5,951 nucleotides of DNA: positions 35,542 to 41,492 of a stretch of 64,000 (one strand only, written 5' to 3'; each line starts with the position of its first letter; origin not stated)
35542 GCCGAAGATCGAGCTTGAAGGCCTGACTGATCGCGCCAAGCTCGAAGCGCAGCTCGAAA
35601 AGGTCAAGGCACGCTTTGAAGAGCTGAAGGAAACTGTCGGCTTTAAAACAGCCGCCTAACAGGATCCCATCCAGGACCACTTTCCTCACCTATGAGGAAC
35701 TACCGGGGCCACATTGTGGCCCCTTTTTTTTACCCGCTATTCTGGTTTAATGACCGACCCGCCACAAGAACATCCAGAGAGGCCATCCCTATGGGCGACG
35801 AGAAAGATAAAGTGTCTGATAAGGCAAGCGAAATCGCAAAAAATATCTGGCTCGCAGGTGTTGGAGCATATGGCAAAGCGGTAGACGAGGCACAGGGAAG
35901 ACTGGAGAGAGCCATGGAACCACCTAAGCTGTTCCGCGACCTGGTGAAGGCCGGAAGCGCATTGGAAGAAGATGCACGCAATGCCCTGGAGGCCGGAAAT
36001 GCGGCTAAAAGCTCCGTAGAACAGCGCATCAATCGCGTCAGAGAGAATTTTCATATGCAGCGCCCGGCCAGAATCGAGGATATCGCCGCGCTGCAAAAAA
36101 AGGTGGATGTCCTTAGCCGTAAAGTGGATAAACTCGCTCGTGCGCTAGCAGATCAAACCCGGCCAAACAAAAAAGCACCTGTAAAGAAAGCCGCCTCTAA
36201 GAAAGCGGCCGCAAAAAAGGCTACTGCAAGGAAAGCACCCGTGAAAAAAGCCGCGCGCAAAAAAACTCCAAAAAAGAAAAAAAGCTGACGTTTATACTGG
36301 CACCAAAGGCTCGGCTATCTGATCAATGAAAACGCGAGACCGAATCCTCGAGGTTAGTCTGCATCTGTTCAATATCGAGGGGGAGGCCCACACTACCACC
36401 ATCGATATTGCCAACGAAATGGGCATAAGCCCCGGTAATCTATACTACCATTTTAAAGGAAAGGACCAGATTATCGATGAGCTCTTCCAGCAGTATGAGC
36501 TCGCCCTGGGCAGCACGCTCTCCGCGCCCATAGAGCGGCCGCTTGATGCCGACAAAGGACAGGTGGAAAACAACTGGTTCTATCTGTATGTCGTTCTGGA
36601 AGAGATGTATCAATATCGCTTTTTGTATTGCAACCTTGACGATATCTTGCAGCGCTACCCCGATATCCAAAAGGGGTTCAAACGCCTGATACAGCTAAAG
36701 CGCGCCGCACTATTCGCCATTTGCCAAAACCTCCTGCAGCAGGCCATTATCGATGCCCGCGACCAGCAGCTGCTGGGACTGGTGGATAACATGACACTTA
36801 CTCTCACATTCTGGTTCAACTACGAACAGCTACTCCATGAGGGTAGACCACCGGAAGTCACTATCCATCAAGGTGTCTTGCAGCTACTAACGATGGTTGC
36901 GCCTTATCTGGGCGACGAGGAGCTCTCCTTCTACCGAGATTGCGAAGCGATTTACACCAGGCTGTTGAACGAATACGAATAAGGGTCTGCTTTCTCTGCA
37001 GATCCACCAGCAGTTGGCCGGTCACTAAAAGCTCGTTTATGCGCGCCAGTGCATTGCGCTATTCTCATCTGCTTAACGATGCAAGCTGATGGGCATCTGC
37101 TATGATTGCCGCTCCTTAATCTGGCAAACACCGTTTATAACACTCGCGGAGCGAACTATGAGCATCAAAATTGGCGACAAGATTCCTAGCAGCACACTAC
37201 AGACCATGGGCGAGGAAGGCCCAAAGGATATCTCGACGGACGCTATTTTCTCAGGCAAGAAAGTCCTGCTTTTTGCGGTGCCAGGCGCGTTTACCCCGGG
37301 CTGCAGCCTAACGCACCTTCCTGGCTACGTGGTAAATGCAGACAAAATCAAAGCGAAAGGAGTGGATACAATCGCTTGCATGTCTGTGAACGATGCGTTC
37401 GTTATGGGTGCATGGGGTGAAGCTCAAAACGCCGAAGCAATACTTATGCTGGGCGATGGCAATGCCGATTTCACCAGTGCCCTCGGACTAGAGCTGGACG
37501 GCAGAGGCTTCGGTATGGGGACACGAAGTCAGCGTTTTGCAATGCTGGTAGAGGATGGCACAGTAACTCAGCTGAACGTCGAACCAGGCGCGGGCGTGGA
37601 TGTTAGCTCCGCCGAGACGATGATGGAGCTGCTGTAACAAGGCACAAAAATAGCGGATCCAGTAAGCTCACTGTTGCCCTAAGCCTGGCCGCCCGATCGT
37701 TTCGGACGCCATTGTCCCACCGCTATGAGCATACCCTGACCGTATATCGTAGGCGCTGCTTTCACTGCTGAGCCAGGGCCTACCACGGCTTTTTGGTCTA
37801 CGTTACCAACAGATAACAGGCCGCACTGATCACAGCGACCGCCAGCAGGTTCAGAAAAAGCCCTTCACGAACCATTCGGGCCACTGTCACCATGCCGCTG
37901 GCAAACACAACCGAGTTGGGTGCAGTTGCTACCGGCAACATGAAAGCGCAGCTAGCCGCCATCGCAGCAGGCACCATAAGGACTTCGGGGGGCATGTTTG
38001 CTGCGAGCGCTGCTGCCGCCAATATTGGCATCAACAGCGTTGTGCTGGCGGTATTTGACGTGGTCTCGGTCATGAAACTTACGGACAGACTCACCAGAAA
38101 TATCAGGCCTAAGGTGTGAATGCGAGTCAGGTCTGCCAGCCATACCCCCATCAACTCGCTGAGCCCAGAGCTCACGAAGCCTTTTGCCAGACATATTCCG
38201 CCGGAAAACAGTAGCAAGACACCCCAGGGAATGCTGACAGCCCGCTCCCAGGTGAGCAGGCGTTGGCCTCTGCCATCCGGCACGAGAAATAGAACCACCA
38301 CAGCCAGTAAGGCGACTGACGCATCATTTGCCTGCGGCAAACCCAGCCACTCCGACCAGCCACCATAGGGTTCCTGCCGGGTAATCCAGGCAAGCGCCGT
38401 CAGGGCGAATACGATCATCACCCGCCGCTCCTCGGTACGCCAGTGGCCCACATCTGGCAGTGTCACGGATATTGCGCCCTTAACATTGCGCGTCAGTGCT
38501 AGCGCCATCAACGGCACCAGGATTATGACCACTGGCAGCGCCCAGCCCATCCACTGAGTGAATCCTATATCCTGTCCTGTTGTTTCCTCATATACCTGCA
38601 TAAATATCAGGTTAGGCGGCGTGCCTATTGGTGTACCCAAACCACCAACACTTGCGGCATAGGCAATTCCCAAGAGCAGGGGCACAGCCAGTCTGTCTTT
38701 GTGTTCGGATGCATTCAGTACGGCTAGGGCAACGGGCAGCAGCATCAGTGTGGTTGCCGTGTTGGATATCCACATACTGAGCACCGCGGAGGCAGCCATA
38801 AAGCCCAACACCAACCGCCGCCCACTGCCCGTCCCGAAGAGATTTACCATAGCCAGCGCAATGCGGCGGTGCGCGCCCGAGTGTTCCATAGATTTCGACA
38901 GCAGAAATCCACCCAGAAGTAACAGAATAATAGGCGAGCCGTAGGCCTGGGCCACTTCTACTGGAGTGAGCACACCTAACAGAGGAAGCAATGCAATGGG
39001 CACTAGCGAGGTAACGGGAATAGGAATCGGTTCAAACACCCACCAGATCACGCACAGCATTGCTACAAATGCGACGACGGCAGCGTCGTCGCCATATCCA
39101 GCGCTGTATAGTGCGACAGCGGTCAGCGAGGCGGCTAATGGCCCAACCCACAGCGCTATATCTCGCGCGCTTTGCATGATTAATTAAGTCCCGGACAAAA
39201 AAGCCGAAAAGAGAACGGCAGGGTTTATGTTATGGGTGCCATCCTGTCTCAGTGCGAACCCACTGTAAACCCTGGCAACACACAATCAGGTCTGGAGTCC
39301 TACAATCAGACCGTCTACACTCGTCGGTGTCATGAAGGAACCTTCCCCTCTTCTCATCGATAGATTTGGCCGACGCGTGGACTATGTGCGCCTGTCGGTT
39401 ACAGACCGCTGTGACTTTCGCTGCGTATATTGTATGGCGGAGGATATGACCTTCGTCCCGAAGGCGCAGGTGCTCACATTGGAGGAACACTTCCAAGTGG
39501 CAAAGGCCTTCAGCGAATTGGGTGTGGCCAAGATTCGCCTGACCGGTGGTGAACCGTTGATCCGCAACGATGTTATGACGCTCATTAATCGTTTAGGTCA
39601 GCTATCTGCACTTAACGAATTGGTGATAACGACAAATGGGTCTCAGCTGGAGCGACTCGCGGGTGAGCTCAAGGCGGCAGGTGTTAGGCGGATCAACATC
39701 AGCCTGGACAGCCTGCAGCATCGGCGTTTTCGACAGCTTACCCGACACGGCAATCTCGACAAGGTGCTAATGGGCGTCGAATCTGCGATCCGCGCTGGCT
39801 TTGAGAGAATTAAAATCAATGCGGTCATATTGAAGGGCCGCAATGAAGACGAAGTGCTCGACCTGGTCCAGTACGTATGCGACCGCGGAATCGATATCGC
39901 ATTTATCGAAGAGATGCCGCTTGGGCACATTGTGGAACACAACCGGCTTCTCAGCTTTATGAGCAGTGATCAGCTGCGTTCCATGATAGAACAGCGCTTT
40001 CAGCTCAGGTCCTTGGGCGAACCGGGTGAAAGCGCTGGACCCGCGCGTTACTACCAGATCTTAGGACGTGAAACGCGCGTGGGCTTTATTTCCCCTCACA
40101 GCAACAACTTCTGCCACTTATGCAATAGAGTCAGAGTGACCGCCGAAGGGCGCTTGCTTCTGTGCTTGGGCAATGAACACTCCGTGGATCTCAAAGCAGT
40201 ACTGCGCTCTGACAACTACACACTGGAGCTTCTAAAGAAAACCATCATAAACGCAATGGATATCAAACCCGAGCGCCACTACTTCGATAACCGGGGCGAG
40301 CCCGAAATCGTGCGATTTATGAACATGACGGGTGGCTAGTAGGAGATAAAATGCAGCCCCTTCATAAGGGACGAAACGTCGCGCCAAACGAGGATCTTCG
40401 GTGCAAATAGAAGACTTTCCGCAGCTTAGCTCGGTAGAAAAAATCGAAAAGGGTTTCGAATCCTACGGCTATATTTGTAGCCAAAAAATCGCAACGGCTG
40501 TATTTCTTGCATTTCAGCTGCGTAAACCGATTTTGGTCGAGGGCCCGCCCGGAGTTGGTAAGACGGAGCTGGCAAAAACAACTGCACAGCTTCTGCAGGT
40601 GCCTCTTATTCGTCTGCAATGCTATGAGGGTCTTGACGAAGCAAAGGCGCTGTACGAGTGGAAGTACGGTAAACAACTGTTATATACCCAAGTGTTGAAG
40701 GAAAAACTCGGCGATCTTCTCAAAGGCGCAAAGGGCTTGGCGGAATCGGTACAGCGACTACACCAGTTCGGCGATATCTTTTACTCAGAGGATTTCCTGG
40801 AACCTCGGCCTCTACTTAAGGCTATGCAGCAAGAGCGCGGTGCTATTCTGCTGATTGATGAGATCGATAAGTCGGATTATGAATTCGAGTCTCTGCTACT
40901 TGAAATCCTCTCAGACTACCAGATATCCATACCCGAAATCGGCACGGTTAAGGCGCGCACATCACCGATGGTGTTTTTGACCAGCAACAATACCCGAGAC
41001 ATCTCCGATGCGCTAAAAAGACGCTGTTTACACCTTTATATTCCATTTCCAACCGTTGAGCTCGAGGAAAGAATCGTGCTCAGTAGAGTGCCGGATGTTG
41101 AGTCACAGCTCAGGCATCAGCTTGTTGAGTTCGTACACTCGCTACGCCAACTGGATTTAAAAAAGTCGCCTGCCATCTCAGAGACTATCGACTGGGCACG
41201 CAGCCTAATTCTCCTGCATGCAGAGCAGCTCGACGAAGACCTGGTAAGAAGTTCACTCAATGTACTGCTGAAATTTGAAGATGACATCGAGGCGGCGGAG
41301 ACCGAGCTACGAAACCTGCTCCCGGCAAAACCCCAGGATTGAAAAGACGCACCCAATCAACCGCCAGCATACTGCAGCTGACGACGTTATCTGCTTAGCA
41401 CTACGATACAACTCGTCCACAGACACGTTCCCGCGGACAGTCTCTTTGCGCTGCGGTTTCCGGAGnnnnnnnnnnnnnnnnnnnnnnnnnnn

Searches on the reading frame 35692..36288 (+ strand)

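Call 22: search_protein_families(library=pfam, proteins=[window:35692-36288:+])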
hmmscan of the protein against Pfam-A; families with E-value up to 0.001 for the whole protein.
window:35692-36288:+ (198 aa): 1 family
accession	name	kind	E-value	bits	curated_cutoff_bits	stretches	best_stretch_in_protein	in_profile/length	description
PF05597.16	Phasin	-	5.5e-11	43.1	28.8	1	37-121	3-78/126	Poly(hydroxyalcanoate) granule associated protein (phasin)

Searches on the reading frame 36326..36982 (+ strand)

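Call 22: search_protein_families(library=pfam, proteins=[window:36326-36982:+])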
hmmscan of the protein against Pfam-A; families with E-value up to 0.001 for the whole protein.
window:36326-36982:+ (218 aa): 2 families
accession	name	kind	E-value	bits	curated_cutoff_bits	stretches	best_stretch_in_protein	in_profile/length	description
PF13972.11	TetR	-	1.2e-33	116.3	25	1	56-200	1-141/144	Bacterial transcriptional repressor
PF00440.29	TetR_N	-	4.9e-10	39.5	24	1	7-53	1-47/47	Bacterial regulatory proteins, tetR family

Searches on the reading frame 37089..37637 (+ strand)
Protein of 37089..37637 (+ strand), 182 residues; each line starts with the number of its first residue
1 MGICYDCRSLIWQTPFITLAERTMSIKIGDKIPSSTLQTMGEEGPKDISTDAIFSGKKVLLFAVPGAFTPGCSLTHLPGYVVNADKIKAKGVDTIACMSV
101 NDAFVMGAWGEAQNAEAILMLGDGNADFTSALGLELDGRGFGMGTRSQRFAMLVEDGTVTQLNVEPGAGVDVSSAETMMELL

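Call 22: search_protein_families(library=pfam, proteins=[window:37089-37637:+])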
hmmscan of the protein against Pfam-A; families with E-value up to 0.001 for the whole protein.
window:37089-37637:+ (182 aa): 2 families
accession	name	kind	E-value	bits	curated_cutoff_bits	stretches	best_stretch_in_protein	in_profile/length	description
PF08534.16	Redoxin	-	2.4e-34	118.7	26.6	1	28-178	2-147/148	Redoxin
PF00578.27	AhpC-TSA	-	1e-10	42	26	1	28-143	1-105/124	AhpC/TSA family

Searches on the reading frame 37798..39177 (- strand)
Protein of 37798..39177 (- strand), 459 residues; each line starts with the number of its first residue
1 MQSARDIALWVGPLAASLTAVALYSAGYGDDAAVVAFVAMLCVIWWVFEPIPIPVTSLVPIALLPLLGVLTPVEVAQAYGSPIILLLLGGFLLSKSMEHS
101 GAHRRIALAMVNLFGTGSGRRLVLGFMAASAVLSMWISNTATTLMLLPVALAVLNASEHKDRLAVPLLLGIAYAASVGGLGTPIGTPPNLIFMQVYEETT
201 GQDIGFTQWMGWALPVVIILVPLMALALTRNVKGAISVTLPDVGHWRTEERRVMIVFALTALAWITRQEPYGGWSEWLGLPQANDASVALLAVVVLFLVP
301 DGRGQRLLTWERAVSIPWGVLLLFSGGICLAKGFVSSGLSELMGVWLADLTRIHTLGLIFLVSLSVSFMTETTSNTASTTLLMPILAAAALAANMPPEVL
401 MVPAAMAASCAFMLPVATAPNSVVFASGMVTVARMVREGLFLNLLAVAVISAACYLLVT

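Call 22: search_protein_families(library=pfam, proteins=[window:37798-39177:-])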
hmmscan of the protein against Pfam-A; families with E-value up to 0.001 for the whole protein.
window:37798-39177:- (459 aa): 2 families
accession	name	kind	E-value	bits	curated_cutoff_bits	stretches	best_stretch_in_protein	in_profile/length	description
PF00939.25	Na_sulph_symp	-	7.7e-58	197.1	27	1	27-451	25-459/472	Sodium:sulfate symporter transmembrane region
PF03600.22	CitMHS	-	3.7e-57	194.4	31.9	1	43-397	1-326/336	Citrate transporter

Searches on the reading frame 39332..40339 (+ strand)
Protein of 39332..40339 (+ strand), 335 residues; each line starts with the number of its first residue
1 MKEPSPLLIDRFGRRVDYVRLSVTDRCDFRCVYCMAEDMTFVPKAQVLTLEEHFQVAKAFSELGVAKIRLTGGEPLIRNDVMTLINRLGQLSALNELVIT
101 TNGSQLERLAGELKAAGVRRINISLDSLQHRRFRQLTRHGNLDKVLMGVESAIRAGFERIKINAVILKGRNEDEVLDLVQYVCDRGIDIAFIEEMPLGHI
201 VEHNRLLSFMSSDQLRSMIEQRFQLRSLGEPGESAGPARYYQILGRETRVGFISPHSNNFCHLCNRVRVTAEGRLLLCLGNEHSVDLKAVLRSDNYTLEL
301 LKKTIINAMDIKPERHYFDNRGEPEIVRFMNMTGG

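Call 22: search_protein_families(library=pfam, proteins=[window:39332-40339:+])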
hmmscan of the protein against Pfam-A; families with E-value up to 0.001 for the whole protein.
window:39332-40339:+ (335 aa): 3 families
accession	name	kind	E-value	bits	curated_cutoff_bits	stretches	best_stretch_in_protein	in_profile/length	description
PF06463.18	Mob_synth_C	-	9e-36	123.1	37.4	1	187-317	1-127/128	Molybdenum Cofactor Synthesis C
PF04055.27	Radical_SAM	-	1.1e-32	114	29.5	1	22-181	2-165/166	Radical SAM superfamily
PF13353.11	Fer4_12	-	1.5e-08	35.5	22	1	25-127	13-115/137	4Fe-4S single cluster domain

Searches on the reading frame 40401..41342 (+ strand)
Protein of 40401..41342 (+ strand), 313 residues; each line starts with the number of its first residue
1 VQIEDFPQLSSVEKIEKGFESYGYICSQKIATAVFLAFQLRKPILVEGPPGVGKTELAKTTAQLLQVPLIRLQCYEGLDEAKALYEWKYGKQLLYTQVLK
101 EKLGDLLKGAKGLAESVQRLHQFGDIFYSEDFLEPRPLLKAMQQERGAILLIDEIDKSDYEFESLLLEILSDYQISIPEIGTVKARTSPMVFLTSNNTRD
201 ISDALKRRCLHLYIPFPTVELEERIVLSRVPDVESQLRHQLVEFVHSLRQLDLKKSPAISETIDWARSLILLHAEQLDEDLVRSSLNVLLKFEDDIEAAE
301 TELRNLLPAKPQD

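Call 22: search_protein_families(library=pfam, proteins=[window:40401-41342:+])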
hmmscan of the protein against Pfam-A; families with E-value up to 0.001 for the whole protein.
window:40401-41342:+ (313 aa): 8 families
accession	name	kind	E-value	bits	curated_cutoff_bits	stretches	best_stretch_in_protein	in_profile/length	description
PF07728.20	AAA_5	-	3.5e-14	53.4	22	1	44-209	2-139/139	AAA domain (dynein-related subfamily)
PF00004.35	AAA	-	3.4e-11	44.1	21.2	1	44-209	1-123/131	ATPase family associated with various cellular activities (AAA)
PF07724.20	AAA_2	-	1.2e-08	35.6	27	1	44-199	6-128/166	AAA domain (Cdc48 subfamily)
PF07726.17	AAA_3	-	8.1e-07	29.4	27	0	44-75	2-33/131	ATPase family associated with various cellular activities (AAA)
PF05496.18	RuvB_N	-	1.2e-05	25.6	27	0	44-68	36-60/159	Holliday junction DNA helicase RuvB P-loop domain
PF13401.12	AAA_22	-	0.00011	23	27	0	42-159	6-97/130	AAA domain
PF13191.12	AAA_16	-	0.00064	20.7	32.6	0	43-170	26-156/167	AAA ATPase domain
PF00158.32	Sigma54_activat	-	0.00065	19.9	20.2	0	143-207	90-151/168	Sigma-54 interaction domain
